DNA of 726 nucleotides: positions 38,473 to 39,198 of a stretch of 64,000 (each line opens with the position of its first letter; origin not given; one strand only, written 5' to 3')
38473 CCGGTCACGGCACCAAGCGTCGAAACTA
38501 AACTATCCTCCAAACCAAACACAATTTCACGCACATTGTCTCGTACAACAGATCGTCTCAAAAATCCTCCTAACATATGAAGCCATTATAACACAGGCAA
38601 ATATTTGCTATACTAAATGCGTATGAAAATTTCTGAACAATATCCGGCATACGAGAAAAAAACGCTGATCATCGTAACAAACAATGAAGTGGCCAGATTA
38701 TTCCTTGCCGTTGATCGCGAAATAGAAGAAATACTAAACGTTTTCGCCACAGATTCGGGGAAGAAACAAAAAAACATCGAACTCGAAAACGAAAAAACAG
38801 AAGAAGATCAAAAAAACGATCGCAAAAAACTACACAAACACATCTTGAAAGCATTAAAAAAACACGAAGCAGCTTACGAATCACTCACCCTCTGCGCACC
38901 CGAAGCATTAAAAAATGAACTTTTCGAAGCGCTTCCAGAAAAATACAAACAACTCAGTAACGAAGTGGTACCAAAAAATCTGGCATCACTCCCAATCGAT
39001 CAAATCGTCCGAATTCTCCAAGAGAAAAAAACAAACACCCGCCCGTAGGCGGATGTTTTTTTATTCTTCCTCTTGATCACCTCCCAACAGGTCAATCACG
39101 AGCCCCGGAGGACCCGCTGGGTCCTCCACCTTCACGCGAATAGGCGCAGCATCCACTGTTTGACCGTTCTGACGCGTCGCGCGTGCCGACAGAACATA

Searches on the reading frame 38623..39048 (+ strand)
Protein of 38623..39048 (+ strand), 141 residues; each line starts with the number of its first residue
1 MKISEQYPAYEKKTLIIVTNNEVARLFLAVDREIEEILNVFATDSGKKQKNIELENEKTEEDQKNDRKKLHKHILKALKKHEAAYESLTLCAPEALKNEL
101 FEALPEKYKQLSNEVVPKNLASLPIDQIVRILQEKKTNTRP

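Call 46: search_protein_families(library=pfam, proteins=[window:38623-39048:+])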
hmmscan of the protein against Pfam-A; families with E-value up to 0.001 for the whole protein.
window:38623-39048:+ (141 aa): 3 families
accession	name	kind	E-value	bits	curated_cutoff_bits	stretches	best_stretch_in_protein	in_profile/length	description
PF10116.14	Host_attach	-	6.5e-05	24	26.7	0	48-132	56-138/138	Protein required for attachment to host cells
PF18856.6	baeRF_family12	-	0.00021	22.3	27.7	0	14-131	2-137/138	Bacterial archaeo-eukaryotic release factor family 12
PF05626.16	DUF790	-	0.00028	20.2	28.8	1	34-107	29-99/387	Protein of unknown function (DUF790)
